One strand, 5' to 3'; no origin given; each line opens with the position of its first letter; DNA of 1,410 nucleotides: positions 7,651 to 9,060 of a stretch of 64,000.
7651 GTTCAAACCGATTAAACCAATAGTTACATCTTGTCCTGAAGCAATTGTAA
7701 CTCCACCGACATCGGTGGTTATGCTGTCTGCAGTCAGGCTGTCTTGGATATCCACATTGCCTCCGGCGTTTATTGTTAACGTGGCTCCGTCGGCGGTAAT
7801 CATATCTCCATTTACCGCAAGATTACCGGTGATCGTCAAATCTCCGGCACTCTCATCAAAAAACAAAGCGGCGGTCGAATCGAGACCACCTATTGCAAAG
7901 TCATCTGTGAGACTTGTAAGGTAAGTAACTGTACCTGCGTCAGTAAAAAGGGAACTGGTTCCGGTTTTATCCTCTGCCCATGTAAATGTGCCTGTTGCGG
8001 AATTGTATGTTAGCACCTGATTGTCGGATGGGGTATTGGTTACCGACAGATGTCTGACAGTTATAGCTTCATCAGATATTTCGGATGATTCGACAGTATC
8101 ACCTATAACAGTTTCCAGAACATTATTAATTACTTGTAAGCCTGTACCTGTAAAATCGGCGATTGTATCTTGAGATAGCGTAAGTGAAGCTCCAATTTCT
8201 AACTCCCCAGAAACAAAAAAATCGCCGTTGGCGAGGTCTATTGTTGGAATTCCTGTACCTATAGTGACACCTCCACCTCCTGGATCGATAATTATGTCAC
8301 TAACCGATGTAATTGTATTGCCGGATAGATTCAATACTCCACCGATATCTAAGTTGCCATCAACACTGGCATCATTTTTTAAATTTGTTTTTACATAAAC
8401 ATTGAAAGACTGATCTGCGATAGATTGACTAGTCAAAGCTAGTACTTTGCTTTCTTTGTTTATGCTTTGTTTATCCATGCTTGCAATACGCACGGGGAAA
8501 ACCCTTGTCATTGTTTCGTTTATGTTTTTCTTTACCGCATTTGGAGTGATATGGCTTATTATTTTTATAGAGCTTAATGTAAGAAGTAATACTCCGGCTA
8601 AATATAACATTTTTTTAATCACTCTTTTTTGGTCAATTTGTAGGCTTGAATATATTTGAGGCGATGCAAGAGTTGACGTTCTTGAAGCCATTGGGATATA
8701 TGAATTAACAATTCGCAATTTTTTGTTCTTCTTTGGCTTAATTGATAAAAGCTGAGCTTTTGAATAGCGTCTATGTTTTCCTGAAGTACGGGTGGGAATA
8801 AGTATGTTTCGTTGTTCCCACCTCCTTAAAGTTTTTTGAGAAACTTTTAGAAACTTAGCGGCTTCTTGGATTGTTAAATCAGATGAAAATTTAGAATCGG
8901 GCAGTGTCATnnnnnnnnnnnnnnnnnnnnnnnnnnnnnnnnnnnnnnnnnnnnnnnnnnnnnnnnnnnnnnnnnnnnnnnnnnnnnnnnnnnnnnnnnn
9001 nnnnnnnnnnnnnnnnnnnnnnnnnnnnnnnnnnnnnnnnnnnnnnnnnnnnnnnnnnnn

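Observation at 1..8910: Giant surface protein whose N-terminus is an excisionase/MerR-type HTH followed by a single TM helix (ToxR-like topology on a very large scale)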

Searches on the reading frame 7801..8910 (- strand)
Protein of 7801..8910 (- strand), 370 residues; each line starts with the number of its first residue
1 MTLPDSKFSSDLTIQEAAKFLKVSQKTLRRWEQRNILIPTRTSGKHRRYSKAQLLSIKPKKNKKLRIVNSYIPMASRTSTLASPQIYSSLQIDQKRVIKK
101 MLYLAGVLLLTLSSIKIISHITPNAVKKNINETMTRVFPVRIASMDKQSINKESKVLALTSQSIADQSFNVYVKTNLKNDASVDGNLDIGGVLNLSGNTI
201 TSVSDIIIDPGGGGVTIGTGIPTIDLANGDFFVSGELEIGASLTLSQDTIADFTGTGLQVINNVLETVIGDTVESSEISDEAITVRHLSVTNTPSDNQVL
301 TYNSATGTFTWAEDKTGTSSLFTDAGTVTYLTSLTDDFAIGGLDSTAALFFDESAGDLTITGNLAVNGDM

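Call 22: find_related_loci(query=A1, collection=genome_contigs, flank=10000)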
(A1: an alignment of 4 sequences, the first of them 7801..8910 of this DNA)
Query A1 (370 aa) in genome_contigs; peptide patterns used: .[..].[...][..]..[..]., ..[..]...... (x = any residue, [..] = any of these).
168 stretches matched a pattern; 22 encode a relative of the query (tblastn E <= 1e-3); 22 distinct loci.
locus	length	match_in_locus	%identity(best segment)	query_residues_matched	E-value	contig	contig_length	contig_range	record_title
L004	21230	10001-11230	35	6-341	7e-53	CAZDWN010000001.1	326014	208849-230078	MAG TPA_asm: uncultured Pseudomonadales bacterium isolate SRP170004_co1_144 genome assembly, contig: NODE_29_length_3260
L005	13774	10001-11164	34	6-324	1e-50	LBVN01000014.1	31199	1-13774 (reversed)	MAG: Candidatus Woesebacteria bacterium GW2011_GWB1_38_8b UT10_C0014, whole genome shotgun sequence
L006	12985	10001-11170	32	12-342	4e-46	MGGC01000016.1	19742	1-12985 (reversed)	MAG: Candidatus Woesebacteria bacterium RIFCSPHIGHO2_01_FULL_38_10 rifcsphigho2_01_scaffold_25937, whole genome shotgun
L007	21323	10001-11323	30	1-341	4e-46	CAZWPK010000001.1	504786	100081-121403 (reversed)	MAG TPA_asm: uncultured Pseudomonadales bacterium isolate binchicken_co347_42 genome assembly, contig: NODE_5_length_504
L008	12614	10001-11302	33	9-349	8e-44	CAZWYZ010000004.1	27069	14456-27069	MAG TPA_asm: uncultured Pseudomonadales bacterium isolate SRP286056_co1_495 genome assembly, contig: NODE_2020_length_27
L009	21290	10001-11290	30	12-366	2e-34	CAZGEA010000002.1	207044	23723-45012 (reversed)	MAG TPA_asm: uncultured Gammaproteobacteria bacterium isolate SRP286056_co1_758 genome assembly, contig: NODE_29_length_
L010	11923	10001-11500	29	12-341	2e-33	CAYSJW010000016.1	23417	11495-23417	MAG TPA_asm: uncultured Gammaproteobacteria bacterium isolate SRP231805_co4_34 genome assembly, contig: k141_368738, who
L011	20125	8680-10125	39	14-352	3e-31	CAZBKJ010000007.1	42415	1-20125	MAG TPA_asm: uncultured Pseudomonadales bacterium isolate SRP286056_co1_272 genome assembly, contig: NODE_902_length_424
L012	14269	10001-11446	49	7-341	4e-30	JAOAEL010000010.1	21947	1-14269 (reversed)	MAG: Patescibacteria group bacterium isolate SKW259 NODE_10_length_21947_cov_5.964152, whole genome shotgun sequence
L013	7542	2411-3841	48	12-341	2e-28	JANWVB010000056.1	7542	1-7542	MAG: Patescibacteria group bacterium isolate SKYG105 NODE_56_length_7542_cov_3.708908, whole genome shotgun sequence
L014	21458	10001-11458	36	9-343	1e-24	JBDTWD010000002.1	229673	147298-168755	MAG: Candidatus Woesebacteria bacterium isolate cluster3_bin.83 NODE_38_length_229673_cov_12.935367, whole genome shotgu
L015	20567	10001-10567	29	2-206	9e-18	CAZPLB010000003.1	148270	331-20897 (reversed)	MAG TPA_asm: uncultured Gammaproteobacteria bacterium isolate SRP200132_co2_495 genome assembly, contig: NODE_20_length_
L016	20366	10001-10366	31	12-149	1e-13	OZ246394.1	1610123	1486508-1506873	MAG: uncultured Gammaproteobacteria bacterium isolate SRP292972_co1_11 genome assembly, chromosome: 1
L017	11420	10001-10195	45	12-76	7e-13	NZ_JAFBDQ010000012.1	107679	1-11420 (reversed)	Halanaerobacter jeridensis strain DSM 23230 Ga0454029_12, whole genome shotgun sequence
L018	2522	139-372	40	12-88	6e-12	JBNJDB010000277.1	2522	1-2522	MAG: Bacillota bacterium isolate Y23_7dBSd4.bin.141 NODE_56948_length_2522_cov_60.760215, whole genome shotgun sequence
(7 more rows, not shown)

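Call 27: search_protein_families(library=pfam, proteins=[L009:9965-19006:+, L015:9929-15373:+], max_evalue=0.01)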
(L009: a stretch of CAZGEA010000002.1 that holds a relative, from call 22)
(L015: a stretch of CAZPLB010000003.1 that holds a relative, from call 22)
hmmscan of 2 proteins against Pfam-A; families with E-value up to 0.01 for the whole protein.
L009:9965-19006:+ (3014 aa): 6 families
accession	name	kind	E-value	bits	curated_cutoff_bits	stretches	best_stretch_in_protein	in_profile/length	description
PF00376.29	MerR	-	1.7e-13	50.6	28.2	1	14-50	1-38/38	MerR family regulatory protein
PF12728.13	HTH_17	-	8.3e-10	39.2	27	1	12-58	1-46/51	Helix-turn-helix domain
PF13411.12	MerR_1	-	1.3e-06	28.8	21.6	1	14-50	2-38/69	MerR HTH family regulatory protein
PF11962.13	Peptidase_G2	-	0.001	18.9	25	1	2653-2742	13-98/228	Peptidase_G2, IMC autoproteolytic cleavage domain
PF13338.12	AbiEi_4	-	0.0032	18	25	1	9-42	10-42/49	Transcriptional regulator, AbiEi antitoxin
PF13217.11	DUF4025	-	0.0048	17.2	25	0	1291-1308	32-49/50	Protein of unknown function (DUF4025)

L015:9929-15373:+ (1815 aa): 5 families
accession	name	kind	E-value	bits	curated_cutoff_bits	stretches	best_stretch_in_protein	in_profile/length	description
PF00376.29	MerR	-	3.9e-13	49.4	28.2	1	31-67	1-38/38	MerR family regulatory protein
PF13411.12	MerR_1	-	2e-08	34.6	21.6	1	31-74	2-45/69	MerR HTH family regulatory protein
PF12728.13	HTH_17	-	4.2e-07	30.6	27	1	29-78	1-49/51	Helix-turn-helix domain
PF13338.12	AbiEi_4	-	0.0031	18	25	0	28-55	12-38/49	Transcriptional regulator, AbiEi antitoxin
PF01527.26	HTH_Tnp_1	-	0.0071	17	24.1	0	31-51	25-45/75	Transposase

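Call 30: find_homologous_proteins(query=A2, max_evalue=1e-10)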
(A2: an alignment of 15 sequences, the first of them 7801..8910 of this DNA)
Query A2 (15 sequences) (370 aa, profile of the alignment): 66 proteins with E <= 1e-10 among 8000 candidates.
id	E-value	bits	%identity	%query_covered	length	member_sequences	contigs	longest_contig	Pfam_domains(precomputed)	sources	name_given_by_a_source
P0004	4.4e-125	436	36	99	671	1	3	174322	PF12728.14,PF00376.30,PF13411.13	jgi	-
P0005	1.3e-116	408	37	97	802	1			PF12728.14,PF00376.30,PF13411.13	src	-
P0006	2.8e-116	407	39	97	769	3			PF12728.14,PF00376.30,PF13411.13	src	-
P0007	1.2e-115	405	38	100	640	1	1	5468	PF12728.14,PF00376.30,PF13411.13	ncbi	ncbi:MAG: MerR family DNA-binding transcriptional regulator, partial [Patescibacteria group bacteriu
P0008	7.3e-113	396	35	96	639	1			PF00376.30,PF13411.13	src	-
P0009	1.2e-112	395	35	89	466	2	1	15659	PF12728.14,PF00376.30,PF13411.13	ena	-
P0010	2.0e-108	381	34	96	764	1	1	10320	PF12728.14,PF00376.30,PF13411.13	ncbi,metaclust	ncbi:MAG: Virion structural protein, partial [Candidatus Woesebacteria bacterium GW2011_GWA1_38_8]|m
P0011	5.7e-108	380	33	77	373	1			PF12728.14,PF00376.30,PF13411.13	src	-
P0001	2.9e-100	354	37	82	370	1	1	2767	PF12728.14,PF00376.30,PF13411.13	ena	-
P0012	1.7e-84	303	34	99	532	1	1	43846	PF12728.14,PF00376.30,PF13411.13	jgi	jgi:excisionase family DNA binding protein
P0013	4.1e-78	282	35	94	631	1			PF12728.14,PF00376.30,PF13411.13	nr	nr:helix-turn-helix domain-containing protein [Candidatus Woesebacteria bacterium]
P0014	7.9e-75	271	41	97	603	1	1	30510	PF12728.14,PF00376.30,PF13411.13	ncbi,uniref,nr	ncbi:MAG: Filamentous hemagglutinin family outer membrane protein [Candidatus Woesebacteria bacteriu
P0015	1.5e-74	270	36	74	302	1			PF00376.30,PF13411.13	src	-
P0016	1.1e-63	234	35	76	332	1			PF12728.14,PF00376.30,PF13411.13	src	-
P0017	6.4e-44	169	36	64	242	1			PF12728.14,PF00376.30,PF13411.13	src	-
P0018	5.1e-41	159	29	57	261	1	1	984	PF12728.14,PF00376.30,PF13411.13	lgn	-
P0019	3.5e-38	150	30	53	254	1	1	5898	PF12728.14,PF00376.30,PF13411.13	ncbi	ncbi:MAG: hypothetical protein US75_C0049G0001, partial [Candidatus Woesebacteria bacterium GW2011_G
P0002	2.4e-34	137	33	54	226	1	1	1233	PF12728.14,PF00376.30,PF13411.13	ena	-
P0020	5.7e-34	136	30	50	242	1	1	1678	PF12728.14,PF00376.30,PF13411.13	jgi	-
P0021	1.6e-32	131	30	91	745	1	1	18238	PF12728.14,PF00376.30,PF13411.13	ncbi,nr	ncbi:MAG: MerR family DNA-binding transcriptional regulator, partial [Candidatus Levybacteria bacter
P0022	2.3e-31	128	47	19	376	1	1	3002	PF12728.14,PF00376.30,PF13411.13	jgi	-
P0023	8.9e-28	116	70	12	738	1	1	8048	PF12728.14,PF00376.30,PF13411.13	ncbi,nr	ncbi:MAG TPA: helix-turn-helix domain-containing protein, partial [Patescibacteria group bacterium]|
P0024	8.1e-25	106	31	60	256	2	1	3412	PF12728.14,PF00376.30,PF13411.13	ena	-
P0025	1.1e-23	102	27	99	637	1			PF12728.14,PF00376.30,PF13411.13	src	-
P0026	9.7e-16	76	50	14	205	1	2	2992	PF12728.14,PF00376.30,PF13411.13,PF00239.27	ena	-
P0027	1.1e-15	76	47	14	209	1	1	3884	PF12728.14,PF00376.30,PF13411.13,PF00239.27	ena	-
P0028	4.4e-15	74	60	15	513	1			PF12728.14,PF00376.30,PF13411.13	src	-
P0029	2.6e-14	71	47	14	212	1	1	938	PF12728.14,PF00376.30,PF13411.13,PF00239.27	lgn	-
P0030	9.6e-14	70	43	16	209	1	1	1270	PF12728.14,PF00376.30,PF13411.13,PF00239.27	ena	-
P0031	1.4e-13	69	44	18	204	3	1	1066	PF12728.14,PF00376.30,PF13411.13,PF00239.27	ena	-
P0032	2.2e-13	68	54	12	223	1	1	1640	PF12728.14,PF00376.30,PF13411.13,PF00239.27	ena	-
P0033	2.6e-13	68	51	12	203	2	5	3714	PF12728.14,PF00376.30,PF13411.13,PF00239.27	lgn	-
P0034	4.2e-13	67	44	15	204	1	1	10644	PF12728.14,PF00376.30,PF13411.13,PF00239.27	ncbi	-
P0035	5.3e-13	67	43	18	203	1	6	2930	PF00376.30,PF13411.13,PF00239.27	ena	-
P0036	5.7e-13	67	48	14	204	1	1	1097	PF12728.14,PF00376.30,PF13411.13,PF00239.27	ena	-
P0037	6.0e-13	67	48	14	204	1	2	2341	PF12728.14,PF00376.30,PF13411.13,PF00239.27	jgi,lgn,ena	jgi:putative resolvase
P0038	6.3e-13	67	52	12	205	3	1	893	PF12728.14,PF00376.30,PF13411.13,PF00239.27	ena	-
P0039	6.8e-13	67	49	13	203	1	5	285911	PF12728.14,PF00376.30,PF13411.13,PF00239.27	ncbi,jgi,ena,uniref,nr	ncbi:DNA binding domain of excisionase family [Microcystis sp. 0824]|uniref:IS607 family transposase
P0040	6.8e-13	67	49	13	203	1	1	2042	PF12728.14,PF00376.30,PF13411.13,PF00239.27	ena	-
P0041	7.5e-13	67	49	13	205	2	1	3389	PF00376.30,PF13411.13,PF00239.27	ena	-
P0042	8.6e-13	66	49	13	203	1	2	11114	PF12728.14,PF00376.30,PF13411.13,PF00239.27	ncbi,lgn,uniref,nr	ncbi:IS607 family transposase [Microcystis aeruginosa]|uniref:HTH merR-type domain-containing protei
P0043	9.2e-13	66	48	16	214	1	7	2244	PF12728.14,PF00376.30,PF13411.13,PF00239.27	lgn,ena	-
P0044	9.3e-13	66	43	18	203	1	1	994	PF00376.30,PF13411.13,PF00239.27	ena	-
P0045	1.2e-12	66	49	13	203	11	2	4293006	PF12728.14,PF00376.30,PF13411.13,PF00239.27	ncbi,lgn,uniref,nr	ncbi:hypothetical protein NIES3806_20970 [Microcystis aeruginosa NIES-3806]|uniref:IS607 family tran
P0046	1.7e-12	65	49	13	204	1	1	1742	PF12728.14,PF00376.30,PF13411.13,PF00239.27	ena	-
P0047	2.0e-12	65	51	12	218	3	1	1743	PF12728.14,PF00376.30,PF13411.13,PF00239.27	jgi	-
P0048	2.3e-12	65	51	12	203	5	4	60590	PF12728.14,PF00376.30,PF13411.13,PF00239.27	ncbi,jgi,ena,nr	ncbi:MAG: IS607 family transposase [Microcystis sp.]|jgi:putative resolvase|nr:IS607 family transpos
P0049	2.7e-12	65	42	18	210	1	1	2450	PF12728.14,PF00376.30,PF13411.13,PF00239.27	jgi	jgi:putative resolvase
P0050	3.1e-12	65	55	12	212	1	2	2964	PF12728.14,PF00376.30,PF13411.13,PF00239.27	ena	-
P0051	4.0e-12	64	51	12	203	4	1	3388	PF12728.14,PF00376.30,PF13411.13,PF00239.27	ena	-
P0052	4.1e-12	64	52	12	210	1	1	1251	PF12728.14,PF00376.30,PF13411.13,PF00239.27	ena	-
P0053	4.5e-12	64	55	15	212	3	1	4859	PF12728.14,PF00376.30,PF13411.13,PF00239.27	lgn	-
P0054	6.6e-12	64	43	13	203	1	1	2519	PF12728.14,PF00376.30,PF13411.13,PF00239.27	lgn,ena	-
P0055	7.1e-12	63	54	12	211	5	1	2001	PF12728.14,PF00376.30,PF13411.13,PF00239.27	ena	-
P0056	8.4e-12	63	46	14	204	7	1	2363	PF00376.30,PF13411.13,PF00239.27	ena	-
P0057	9.8e-12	63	46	14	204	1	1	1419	PF00376.30,PF13411.13,PF00239.27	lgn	-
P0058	1.0e-11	63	58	13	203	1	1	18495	PF12728.14,PF00376.30,PF13411.13,PF00239.27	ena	-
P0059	1.1e-11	63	46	14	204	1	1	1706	PF00376.30,PF13411.13,PF00239.27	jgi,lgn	jgi:predicted site-specific integrase-resolvase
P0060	1.1e-11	63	46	14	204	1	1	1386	PF00376.30,PF13411.13,PF00239.27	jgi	jgi:predicted site-specific integrase-resolvase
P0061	1.5e-11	62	50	13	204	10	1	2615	PF12728.14,PF00376.30,PF13411.13,PF00239.27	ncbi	-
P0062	1.5e-11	62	55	14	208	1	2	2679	PF12728.14,PF00376.30,PF13411.13,PF00239.27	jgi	jgi:putative resolvase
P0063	1.7e-11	62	53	11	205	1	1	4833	PF12728.14,PF00376.30,PF13411.13,PF00239.27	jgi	jgi:predicted site-specific integrase-resolvase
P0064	2.5e-11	62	38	18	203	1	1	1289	PF12728.14,PF00376.30,PF13411.13,PF00239.27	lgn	-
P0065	3.3e-11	61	54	12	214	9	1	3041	PF12728.14,PF00376.30,PF13411.13,PF00239.27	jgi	-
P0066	6.1e-11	60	54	11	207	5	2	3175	PF12728.14,PF00376.30,PF13411.13,PF00239.27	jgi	jgi:predicted site-specific integrase-resolvase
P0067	7.2e-11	60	55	12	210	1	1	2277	PF12728.14,PF00376.30,PF13411.13,PF00239.27,PF01381.29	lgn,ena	-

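Call 65: search_protein_families(library=phrogs, proteins=[L009:17465-19006:+], max_evalue=0.001)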
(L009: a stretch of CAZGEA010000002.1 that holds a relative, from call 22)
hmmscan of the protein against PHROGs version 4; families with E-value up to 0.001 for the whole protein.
L009:17465-19006:+ (514 aa): 0 families

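Call 82: find_related_loci(query=A2, collection=viral_contigs, flank=6000)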
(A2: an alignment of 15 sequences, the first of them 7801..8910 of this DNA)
Query A2 (370 aa) in viral_contigs; peptide patterns used: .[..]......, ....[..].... (x = any residue, [..] = any of these).
275 stretches matched a pattern; 95 encode a relative of the query (tblastn E <= 1e-3); the best 80 are kept; 80 distinct loci.
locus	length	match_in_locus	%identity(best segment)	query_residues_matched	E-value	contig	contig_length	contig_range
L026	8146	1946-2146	40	8-73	4e-9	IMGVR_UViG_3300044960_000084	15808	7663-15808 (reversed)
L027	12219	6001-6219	40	12-86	5e-9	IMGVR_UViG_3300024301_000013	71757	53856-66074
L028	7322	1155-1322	50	4-58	8e-9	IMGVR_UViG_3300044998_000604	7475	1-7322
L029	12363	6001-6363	34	14-145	1e-8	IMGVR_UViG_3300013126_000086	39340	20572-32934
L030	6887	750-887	48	12-57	1e-8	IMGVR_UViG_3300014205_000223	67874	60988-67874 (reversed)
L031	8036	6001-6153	51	12-61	3e-8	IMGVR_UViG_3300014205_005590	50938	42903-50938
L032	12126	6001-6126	50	14-55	2e-7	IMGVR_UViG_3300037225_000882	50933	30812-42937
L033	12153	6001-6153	51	8-58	2e-7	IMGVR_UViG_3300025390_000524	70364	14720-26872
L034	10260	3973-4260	30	12-102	3e-7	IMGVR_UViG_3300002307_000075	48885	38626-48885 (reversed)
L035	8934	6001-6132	48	12-55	4e-7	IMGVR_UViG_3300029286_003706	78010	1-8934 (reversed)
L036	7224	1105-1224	50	12-51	4e-7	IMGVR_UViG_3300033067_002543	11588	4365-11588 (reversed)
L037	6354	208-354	51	10-58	4e-7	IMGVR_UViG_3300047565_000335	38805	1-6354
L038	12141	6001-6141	47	12-58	4e-7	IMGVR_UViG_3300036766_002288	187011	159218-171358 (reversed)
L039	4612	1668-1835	43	12-64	5e-7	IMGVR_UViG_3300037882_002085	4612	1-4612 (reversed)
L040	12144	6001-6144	50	12-58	5e-7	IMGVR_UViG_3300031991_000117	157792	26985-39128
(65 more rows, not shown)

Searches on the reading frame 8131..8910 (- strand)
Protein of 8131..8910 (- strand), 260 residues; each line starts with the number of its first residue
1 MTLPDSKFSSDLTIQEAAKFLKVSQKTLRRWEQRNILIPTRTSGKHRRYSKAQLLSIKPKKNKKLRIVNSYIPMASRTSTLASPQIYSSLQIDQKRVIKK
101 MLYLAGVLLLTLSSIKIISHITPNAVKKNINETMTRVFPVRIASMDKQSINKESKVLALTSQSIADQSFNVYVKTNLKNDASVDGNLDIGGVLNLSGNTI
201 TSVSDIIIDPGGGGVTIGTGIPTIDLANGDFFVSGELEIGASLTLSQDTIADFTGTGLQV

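Call 9: find_homologous_proteins(query=window:8131-8910:-)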
Query window:8131-8910:- (260 aa): 3 proteins with E <= 0.001 among 1407 candidates.
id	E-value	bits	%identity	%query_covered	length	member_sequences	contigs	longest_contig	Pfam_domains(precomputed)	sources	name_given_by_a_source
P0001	2.9e-27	114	36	95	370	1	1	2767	PF12728.14,PF00376.30,PF13411.13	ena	-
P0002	4.2e-14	71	33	76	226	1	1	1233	PF12728.14,PF00376.30,PF13411.13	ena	-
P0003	1.9e-10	59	31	64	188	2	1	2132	PF12728.14,PF00376.30,PF13411.13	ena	-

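Call 15: find_encoding_contigs(protein=P0001, flank=10000)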
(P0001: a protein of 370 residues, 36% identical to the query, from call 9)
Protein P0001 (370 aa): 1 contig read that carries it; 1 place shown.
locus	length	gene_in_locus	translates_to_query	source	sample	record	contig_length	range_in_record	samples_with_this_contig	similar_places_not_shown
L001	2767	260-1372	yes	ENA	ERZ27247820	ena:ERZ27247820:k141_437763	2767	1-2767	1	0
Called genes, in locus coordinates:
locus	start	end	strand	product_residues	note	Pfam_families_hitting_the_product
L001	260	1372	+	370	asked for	PF00376:MerR, PF12728:HTH_17, PF13411:MerR_1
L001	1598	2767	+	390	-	?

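Call 16: find_encoding_contigs(protein=P0003, flank=10000)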
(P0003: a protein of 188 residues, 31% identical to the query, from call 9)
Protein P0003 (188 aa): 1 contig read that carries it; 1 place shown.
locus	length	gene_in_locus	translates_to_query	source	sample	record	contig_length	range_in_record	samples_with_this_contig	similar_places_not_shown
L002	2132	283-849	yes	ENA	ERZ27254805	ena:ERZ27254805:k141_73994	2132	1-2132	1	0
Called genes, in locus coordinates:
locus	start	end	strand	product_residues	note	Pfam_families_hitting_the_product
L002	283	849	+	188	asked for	PF00376:MerR, PF12728:HTH_17, PF13411:MerR_1 (weak)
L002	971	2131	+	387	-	?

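Call 17: find_encoding_contigs(protein=P0002, flank=10000)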
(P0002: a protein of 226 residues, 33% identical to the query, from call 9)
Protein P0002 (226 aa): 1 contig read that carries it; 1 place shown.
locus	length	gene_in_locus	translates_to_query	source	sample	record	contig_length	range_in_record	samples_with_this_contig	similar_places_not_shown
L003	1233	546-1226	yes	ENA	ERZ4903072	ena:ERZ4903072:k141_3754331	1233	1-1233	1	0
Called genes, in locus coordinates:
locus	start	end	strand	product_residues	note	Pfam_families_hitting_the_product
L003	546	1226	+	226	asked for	PF00376:MerR, PF12728:HTH_17, PF13411:MerR_1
